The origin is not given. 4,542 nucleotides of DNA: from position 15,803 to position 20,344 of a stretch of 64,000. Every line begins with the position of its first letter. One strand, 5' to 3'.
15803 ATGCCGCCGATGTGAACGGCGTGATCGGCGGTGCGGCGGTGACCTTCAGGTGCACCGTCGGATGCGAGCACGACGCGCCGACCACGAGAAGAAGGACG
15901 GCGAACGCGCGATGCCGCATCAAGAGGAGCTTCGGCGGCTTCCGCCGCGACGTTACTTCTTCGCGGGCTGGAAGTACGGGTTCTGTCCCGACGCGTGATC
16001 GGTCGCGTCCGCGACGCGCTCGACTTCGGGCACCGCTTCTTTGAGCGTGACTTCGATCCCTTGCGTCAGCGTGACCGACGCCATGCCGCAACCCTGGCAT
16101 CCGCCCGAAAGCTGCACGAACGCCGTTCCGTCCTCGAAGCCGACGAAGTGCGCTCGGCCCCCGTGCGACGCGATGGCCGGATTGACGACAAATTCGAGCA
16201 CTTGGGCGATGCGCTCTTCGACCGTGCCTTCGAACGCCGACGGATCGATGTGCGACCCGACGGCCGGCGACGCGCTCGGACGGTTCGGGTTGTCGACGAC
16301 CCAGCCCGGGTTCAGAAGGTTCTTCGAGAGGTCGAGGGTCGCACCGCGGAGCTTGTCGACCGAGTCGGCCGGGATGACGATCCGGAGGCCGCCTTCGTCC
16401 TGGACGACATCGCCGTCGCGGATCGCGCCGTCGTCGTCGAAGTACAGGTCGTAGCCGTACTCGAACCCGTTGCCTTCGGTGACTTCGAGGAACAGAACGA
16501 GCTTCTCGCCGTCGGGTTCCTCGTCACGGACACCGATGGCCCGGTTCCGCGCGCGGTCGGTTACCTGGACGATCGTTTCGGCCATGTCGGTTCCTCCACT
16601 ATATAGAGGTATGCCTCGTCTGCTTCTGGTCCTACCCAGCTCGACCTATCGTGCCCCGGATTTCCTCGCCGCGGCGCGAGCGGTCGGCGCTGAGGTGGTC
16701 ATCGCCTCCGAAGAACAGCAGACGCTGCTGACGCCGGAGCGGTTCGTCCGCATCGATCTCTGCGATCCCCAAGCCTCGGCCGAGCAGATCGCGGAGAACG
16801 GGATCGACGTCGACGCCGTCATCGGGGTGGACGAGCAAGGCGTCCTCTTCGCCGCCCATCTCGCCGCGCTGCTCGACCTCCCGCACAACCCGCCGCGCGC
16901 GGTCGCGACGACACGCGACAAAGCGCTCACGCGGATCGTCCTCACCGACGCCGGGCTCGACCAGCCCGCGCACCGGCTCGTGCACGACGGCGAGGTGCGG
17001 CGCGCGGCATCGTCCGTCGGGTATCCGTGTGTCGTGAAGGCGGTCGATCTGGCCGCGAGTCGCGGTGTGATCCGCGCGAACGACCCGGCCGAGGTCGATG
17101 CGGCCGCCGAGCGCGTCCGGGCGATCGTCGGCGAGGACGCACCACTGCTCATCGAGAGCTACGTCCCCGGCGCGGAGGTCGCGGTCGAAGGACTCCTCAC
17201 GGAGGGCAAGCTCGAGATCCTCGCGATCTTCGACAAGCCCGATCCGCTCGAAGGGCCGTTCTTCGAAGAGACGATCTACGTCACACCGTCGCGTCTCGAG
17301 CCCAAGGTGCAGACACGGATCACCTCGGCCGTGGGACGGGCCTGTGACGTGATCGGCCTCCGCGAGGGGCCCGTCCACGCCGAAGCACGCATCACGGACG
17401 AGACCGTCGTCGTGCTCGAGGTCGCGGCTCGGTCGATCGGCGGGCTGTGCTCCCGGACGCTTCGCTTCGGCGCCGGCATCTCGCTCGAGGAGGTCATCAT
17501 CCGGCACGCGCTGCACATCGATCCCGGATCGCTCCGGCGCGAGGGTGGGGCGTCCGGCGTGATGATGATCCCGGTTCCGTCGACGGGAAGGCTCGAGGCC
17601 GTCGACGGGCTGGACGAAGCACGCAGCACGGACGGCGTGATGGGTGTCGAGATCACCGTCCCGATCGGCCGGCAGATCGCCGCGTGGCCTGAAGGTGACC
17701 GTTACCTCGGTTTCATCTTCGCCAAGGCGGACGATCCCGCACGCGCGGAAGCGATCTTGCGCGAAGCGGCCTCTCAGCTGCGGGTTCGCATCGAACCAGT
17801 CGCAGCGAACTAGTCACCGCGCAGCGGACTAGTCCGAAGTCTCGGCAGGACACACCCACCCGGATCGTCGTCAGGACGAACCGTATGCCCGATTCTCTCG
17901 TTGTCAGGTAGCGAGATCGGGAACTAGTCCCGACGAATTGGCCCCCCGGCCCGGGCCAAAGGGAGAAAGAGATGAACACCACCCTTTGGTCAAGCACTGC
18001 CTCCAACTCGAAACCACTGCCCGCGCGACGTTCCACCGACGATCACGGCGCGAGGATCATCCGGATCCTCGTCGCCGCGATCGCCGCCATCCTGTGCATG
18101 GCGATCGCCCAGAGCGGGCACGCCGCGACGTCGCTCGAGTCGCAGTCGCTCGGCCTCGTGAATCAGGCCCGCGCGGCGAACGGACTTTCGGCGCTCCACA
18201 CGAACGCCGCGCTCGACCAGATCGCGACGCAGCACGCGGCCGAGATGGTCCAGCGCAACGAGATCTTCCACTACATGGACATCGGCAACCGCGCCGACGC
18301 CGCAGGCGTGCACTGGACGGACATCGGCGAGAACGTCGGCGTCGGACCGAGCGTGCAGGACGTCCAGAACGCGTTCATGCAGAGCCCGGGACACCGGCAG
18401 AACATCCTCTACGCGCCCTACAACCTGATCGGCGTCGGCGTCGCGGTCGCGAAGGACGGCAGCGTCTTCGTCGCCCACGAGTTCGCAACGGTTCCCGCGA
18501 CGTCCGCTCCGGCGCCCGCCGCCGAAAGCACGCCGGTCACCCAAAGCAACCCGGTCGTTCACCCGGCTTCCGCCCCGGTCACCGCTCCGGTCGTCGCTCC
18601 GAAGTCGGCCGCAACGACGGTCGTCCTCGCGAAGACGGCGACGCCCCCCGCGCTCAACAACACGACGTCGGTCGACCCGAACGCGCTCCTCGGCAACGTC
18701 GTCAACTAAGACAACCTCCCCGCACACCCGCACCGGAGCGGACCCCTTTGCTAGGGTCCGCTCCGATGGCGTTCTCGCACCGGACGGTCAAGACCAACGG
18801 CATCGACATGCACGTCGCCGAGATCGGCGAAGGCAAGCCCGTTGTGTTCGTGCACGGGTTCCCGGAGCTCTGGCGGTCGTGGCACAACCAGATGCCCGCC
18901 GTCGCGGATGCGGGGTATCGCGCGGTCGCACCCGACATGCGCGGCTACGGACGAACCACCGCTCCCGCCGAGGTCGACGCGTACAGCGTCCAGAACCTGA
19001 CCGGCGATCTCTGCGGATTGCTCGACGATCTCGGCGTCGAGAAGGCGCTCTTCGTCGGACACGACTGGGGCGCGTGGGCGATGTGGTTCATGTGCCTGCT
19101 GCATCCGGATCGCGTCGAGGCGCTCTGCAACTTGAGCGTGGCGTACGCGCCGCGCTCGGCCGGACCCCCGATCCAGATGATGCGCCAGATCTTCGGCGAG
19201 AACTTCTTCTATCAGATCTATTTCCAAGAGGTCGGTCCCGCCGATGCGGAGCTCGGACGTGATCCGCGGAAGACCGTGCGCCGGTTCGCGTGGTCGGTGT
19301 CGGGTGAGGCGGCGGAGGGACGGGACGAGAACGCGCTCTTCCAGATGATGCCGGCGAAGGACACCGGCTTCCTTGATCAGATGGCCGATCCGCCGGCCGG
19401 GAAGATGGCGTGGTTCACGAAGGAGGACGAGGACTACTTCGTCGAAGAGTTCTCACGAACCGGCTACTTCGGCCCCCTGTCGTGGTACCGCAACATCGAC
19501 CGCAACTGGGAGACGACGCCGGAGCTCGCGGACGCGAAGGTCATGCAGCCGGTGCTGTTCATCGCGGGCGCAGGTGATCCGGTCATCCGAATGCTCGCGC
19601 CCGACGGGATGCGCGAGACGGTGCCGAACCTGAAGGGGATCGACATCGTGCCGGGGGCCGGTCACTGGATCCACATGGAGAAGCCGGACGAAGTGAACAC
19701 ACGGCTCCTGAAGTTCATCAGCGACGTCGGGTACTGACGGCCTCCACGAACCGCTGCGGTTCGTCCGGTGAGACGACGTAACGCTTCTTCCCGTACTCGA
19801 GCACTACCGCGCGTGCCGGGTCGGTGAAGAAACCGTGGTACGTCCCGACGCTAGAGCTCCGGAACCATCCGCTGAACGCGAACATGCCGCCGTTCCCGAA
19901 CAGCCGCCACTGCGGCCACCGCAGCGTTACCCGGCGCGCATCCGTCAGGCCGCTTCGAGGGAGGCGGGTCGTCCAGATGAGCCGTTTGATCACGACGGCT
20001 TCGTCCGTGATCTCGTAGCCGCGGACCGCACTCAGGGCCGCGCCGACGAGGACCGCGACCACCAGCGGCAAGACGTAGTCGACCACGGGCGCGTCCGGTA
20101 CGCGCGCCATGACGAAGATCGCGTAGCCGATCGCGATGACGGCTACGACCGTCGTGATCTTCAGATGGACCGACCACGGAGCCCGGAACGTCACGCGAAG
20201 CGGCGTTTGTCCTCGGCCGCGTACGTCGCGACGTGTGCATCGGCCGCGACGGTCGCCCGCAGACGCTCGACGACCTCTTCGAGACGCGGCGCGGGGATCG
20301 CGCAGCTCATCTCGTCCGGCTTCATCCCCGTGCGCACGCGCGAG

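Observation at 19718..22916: B12-radical-SAM / DUF169 / bPH membrane protein operon, chained by two GTGA overlaps, divergent from an orphan LuxR-type response regulator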

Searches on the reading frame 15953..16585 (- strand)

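Call 31: search_protein_families(library=ncbifam, proteins=[window:15953-16585:-], max_evalue=0.001)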
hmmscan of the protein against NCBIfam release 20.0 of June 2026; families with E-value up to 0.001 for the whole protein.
window:15953-16585:- (210 aa): 8 families
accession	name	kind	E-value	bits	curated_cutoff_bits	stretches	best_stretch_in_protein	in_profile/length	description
TIGR03341.1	YhgI_GntY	equivalog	1.8e-27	96.4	269.35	1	7-205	2-190/190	Fe-S biogenesis protein NfuA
NF008392.0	PRK11190.1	equivalog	2.2e-19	70.1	268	1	9-204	5-191/192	Fe-S biogenesis protein NfuA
TIGR00049.1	TIGR00049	subfamily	1.4e-08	34.9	58.8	1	6-102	1-94/106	iron-sulfur cluster assembly accessory protein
NF010147.0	PRK13623.1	equivalog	4.3e-08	33.3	117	1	4-105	8-106/115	iron-sulfur cluster insertion protein ErpA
TIGR02011.1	IscA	equivalog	3e-06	27.4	150.6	1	40-102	33-93/105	iron-sulfur cluster assembly protein IscA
NF007049.0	PRK09502.1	equivalog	5.2e-06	26.6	181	1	29-102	24-95/107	iron-sulfur cluster assembly protein IscA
TIGR02000.1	NifU_proper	equivalog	1.3e-05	24.7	273.3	1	124-191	222-287/290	Fe-S cluster assembly protein NifU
TIGR01997.1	sufA_proteo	equivalog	1.7e-05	24.9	136.2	1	5-105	2-98/107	Fe-S cluster assembly scaffold SufA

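Call 32: search_protein_families(library=pfam, proteins=[window:15953-16585:-], max_evalue=0.001)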
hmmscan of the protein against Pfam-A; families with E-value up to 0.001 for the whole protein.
window:15953-16585:- (210 aa): 1 family
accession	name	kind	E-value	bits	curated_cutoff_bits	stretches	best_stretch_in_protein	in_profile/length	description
PF01106.22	NifU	-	3.1e-21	75.7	27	1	126-191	1-66/67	NifU-like domain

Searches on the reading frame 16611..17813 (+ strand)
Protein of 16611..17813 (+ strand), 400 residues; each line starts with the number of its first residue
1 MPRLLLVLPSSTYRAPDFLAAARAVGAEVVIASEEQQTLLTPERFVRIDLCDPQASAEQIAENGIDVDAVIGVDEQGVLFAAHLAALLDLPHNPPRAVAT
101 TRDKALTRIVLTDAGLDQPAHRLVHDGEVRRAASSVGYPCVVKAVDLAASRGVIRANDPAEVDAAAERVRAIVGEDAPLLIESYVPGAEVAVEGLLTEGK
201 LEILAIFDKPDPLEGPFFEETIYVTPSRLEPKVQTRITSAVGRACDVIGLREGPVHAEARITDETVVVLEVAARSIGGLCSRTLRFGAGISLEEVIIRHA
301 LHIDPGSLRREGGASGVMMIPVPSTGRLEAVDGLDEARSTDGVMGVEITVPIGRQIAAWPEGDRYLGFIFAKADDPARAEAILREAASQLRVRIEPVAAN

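Call 31: search_protein_families(library=ncbifam, proteins=[window:16611-17813:+], max_evalue=0.001)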
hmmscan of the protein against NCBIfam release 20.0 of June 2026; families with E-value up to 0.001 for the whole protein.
window:16611-17813:+ (400 aa): 35 families (the best 25 are shown)
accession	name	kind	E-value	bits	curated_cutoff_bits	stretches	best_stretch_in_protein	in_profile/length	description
NF002563.0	PRK02186.1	subfamily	4.2e-36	124.5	625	1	46-396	51-398/890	argininosuccinate lyase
NF005543.0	PRK07206.1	subfamily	1.7e-13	50.1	302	1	64-293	68-306/416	hypothetical protein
NF002378.0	PRK01372.1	subfamily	1.9e-13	49.8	243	1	93-272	90-268/305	D-alanine--D-alanine ligase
NF053745.1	AAntcapLigBacD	equivalog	2.3e-12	46.1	850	1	65-277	98-330/471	alanine--anticapsin ligase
TIGR01205.1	D_ala_D_alaTIGR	subfamily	2.9e-10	39.6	245.65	1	97-271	100-283/318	D-alanine--D-alanine ligase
NF009402.0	PRK12767.1-1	equivalog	5e-10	38.7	218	1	89-187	101-195/329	carbamoyl phosphate synthase-like protein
NF000144.1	D_ala_D_lac_VanF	exception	1.2e-09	37.6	750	1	98-194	127-219/343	D-alanine--(R)-lactate ligase VanF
NF000206.1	D_ala_D_lac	equivalog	8.8e-09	34.8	550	1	99-195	128-220/342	D-alanine--(R)-lactate ligase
TIGR00768.1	rimK_fam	subfamily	2.9e-08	33.4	143.4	1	91-185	75-170/276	RimK family alpha-L-glutamate ligase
NF041595.1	dap_A_syn_DdaF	equivalog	3.2e-08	32.7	840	1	66-279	77-296/424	dapdiamide A synthase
TIGR01369.1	CPSaseII_lrg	equivalog_domain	4.9e-08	31.1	1027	1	107-276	673-842/1052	carbamoyl-phosphate synthase (glutamine-hydrolyzing) large subunit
NF012217.1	D_ala_D_lac_VanA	exception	5.4e-08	32.4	775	1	99-193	128-218/343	D-alanine--(R)-lactate ligase VanA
NF002528.0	PRK01966.1-4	subfamily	1.5e-07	30.6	262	1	97-193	135-237/366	D-alanine--D-alanine ligase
NF012215.1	D_ala_D_lac_VanD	exception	2.7e-07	30.2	700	1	100-200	129-225/343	D-alanine--(R)-lactate ligase VanD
NF012216.1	D_ala_D_lac_VanB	exception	3.9e-07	29.6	750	1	98-195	126-219/342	D-alanine--(R)-lactate ligase VanB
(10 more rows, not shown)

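Call 32: search_protein_families(library=pfam, proteins=[window:16611-17813:+], max_evalue=0.001)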
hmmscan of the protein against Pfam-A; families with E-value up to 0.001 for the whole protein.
window:16611-17813:+ (400 aa): 7 families
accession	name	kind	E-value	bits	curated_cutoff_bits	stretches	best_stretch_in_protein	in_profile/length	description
PF13535.11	ATP-grasp_4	-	2.5e-29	102.4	27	1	137-281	2-158/160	ATP-grasp domain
PF18603.7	LAL_C2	-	1.9e-19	70.1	29.4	1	319-395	2-78/78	L-amino acid ligase C-terminal domain 2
PF18130.6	ATPgrasp_N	-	5.5e-07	30.5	27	1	20-92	2-81/81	ATP-grasp N-terminal domain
PF02222.28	ATP-grasp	-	3.9e-06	27.1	27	1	112-274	4-162/179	ATP-grasp domain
PF07478.18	Dala_Dala_lig_C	-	4.7e-06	26.7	24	1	128-251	27-152/204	D-ala D-ala ligase C-terminus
PF01071.24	GARS_A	-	2.2e-05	24.8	27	1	104-198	3-102/194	Phosphoribosylglycinamide synthetase, ATP-grasp (A) domain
PF02655.19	ATP-grasp_3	-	0.00072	20.1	23.2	0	102-275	2-157/160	ATP-grasp domain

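Call 74: search_solved_structures(query=window:16611-17813:+, max_evalue=0.00001)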
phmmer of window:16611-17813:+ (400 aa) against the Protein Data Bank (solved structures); distinct sequences matched with E-value up to 0.00001: 9.
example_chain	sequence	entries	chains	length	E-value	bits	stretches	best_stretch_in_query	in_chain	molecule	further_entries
3vot_A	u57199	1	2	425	9.2e-38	133.6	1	39-392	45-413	L-amino acid ligase, BL00235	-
30vh_A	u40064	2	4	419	9.5e-12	48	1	69-294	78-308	L-amino acid ligase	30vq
3wo1_A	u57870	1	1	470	1.5e-08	37.5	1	76-293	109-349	Alanine-anticapsin ligase BacD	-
3wnz_A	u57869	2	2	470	2.3e-08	36.8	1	76-289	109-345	Alanine-anticapsin ligase BacD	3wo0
3vmm_A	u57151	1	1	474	2.4e-08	36.8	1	76-289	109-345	Alanine-anticapsin ligase BacD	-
1e4e_A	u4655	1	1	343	6.3e-08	35.4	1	99-298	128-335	VANCOMYCIN/TEICOPLANIN A-TYPE RESISTANCE PROTEIN VANA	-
1e4e_B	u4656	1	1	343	6.5e-08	35.4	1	99-298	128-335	VANCOMYCIN/TEICOPLANIN A-TYPE RESISTANCE PROTEIN VANA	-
3vpd_A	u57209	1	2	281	2.1e-06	30.4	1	73-192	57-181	Ribosomal protein S6 modification protein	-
8evy_B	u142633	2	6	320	4.5e-06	29.3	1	97-251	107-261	D-alanine--D-alanine ligase B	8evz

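Call 83: list_cluster_members(proteins=[P0001, P0121, window:16611-17813:+, window:15953-16585:-])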
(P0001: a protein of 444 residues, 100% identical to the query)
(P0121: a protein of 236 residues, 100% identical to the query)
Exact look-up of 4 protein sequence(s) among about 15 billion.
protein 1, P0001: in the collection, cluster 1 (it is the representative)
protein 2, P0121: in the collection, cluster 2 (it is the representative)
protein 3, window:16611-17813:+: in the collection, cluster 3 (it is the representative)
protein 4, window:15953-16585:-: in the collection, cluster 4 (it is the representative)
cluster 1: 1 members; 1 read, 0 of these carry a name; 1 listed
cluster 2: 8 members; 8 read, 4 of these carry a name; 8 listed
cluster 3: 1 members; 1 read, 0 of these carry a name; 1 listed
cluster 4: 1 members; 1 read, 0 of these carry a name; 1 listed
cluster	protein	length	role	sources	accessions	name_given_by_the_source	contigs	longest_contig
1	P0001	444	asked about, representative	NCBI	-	-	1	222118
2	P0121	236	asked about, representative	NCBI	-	-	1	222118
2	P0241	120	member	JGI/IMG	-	uncharacterized protein (DUF169 family)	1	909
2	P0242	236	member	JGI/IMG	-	uncharacterized protein (DUF169 family)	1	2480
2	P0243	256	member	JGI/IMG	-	uncharacterized protein (DUF169 family)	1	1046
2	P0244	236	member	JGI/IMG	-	uncharacterized protein (DUF169 family)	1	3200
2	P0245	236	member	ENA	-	-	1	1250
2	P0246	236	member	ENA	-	-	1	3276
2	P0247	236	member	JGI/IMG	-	-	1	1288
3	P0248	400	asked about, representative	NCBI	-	-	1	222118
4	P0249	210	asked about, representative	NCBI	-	-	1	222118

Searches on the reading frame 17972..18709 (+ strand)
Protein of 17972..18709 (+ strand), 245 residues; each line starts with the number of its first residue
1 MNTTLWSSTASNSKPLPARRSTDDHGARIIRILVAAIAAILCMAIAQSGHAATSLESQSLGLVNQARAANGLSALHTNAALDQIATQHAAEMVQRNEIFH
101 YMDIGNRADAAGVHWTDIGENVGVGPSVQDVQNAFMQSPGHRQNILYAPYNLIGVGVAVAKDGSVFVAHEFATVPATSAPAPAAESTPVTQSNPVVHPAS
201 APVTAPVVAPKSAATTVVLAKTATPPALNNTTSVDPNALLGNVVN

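Call 31: search_protein_families(library=ncbifam, proteins=[window:17972-18709:+], max_evalue=0.001)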
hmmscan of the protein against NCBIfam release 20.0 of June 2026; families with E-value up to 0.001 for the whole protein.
window:17972-18709:+ (245 aa): 2 families
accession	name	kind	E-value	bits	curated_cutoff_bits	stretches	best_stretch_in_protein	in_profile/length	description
TIGR02909.1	spore_YkwD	subfamily_domain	4.9e-19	68.5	171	1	54-171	3-125/127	uncharacterized protein, YkwD family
NF052539.1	DivAsocLipDalA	equivalog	1e-06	28.7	200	1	50-164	42-161/169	divisome-associated lipoprotein DalA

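Call 32: search_protein_families(library=pfam, proteins=[window:17972-18709:+], max_evalue=0.001)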
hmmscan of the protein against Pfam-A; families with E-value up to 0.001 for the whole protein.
window:17972-18709:+ (245 aa): 1 family
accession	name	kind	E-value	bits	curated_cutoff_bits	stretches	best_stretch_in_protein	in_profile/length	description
PF00188.32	CAP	-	4.7e-16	60.1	21.1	1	60-167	1-114/117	Cysteine-rich secretory protein family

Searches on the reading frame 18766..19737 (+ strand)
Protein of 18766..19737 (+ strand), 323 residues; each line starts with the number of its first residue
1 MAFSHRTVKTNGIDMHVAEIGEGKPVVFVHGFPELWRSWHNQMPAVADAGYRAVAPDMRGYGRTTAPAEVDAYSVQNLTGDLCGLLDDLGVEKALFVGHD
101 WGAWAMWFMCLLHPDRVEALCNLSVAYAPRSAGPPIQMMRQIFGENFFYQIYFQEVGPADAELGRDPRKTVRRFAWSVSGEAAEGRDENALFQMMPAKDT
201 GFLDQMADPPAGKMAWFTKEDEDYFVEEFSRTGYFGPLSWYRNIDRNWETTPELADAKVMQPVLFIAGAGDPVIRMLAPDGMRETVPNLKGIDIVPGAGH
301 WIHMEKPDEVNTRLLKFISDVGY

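Call 31: search_protein_families(library=ncbifam, proteins=[window:18766-19737:+], max_evalue=0.001)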
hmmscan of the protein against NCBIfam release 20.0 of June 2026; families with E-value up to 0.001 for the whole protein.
window:18766-19737:+ (323 aa): 25 families
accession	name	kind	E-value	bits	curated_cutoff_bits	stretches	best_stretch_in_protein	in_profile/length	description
NF004514.1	PRK05855.1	equivalog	3.1e-23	82.2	455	1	6-109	3-108/578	SDR family oxidoreductase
NF011457.0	PRK14875.1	equivalog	8.3e-23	80.9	307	2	5-125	112-231/372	acetoin dehydrogenase dihydrolipoyllysine-residue acetyltransferase subunit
NF002938.0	PRK03592.1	equivalog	2.3e-22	79.7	241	1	3-129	10-133/298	haloalkane dehalogenase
NF002043.0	PRK00870.1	subfamily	5.1e-19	68.8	265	1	12-121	33-144/302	haloalkane dehalogenase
NF051488.1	bifunc_PcaDC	exception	7.9e-18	64.7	390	2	23-124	12-110/375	bifunctional 3-oxoadipate enol-lactonase/4-carboxymuconolactone decarboxylase PcaDC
TIGR03056.1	bchO_mg_che_rel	equivalog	1.3e-15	57.1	172.55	1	5-126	8-129/278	alpha/beta fold hydrolase BchO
NF007954.0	PRK10673.1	equivalog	1.4e-15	57.3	399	2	23-126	16-115/255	esterase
TIGR02427.1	protocat_pcaD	equivalog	2.7e-15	56.4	255.85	1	24-121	14-108/251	3-oxoadipate enol-lactonase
NF045632.1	hydroxlase_HsaD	equivalog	5.5e-14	51.8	400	1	8-121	19-133/290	4,5:9,10-diseco-3-hydroxy-5,9,17-trioxoandrosta-1(10),2-diene-4-oate hydrolase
TIGR03611.1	RutD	equivalog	1.7e-13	50.6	238.5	1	15-121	5-109/258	pyrimidine utilization protein D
TIGR03695.1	menH_SHCHC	equivalog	1.7e-13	50.6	208.55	1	24-121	3-100/252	2-succinyl-6-hydroxy-2,4-cyclohexadiene-1-carboxylate synthase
TIGR03343.1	biphenyl_bphD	equivalog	1.6e-11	43.9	462.15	1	13-130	20-139/282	2-hydroxy-6-oxo-6-phenylhexa-2,4-dienoate hydrolase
NF002873.0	PRK03204.1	equivalog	1.9e-11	43.8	466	1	4-119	15-128/286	haloalkane dehalogenase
NF052610.1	macro_16_ester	equivalog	1e-10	41.4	420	1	5-125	3-127/281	alpha/beta fold macrolide esterase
NF050089.1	i_nPHAscl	equivalog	1.7e-10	40.5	300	1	21-123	16-115/288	intracellular short-chain-length polyhydroxyalkanoate depolymerase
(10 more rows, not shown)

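Call 32: search_protein_families(library=pfam, proteins=[window:18766-19737:+], max_evalue=0.001)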
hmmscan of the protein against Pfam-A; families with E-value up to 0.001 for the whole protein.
window:18766-19737:+ (323 aa): 3 families
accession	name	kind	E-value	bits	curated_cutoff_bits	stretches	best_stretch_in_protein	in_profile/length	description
PF00561.26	Abhydrolase_1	-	2.7e-28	99.7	25.8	2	24-142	1-116/245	alpha/beta hydrolase fold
PF12697.13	Abhydrolase_6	-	2.3e-22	81.1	26.3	1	26-311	1-215/217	Alpha/beta hydrolase family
PF12146.15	Hydrolase_4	-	1.1e-11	45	27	1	26-153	7-139/239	Serine aminopeptidase, S33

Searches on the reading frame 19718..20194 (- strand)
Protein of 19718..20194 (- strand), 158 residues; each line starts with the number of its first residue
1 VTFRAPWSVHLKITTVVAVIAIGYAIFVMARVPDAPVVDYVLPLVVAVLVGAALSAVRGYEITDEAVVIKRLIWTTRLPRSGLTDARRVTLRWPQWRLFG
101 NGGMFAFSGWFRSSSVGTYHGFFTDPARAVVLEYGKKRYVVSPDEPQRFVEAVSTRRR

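Call 5: search_protein_families(library=pfam, proteins=[window:19718-20194:-], max_evalue=0.01)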
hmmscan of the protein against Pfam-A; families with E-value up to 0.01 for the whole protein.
window:19718-20194:- (158 aa): 1 family
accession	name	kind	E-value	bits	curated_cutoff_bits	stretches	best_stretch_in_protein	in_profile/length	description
PF10882.14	bPH_5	-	6e-16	58.8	22.5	1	59-156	2-99/100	Bacterial PH domain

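Call 6: search_protein_families(library=ncbifam, proteins=[window:19718-20194:-], max_evalue=0.01)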
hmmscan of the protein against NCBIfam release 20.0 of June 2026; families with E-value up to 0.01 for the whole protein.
window:19718-20194:- (158 aa): 0 families
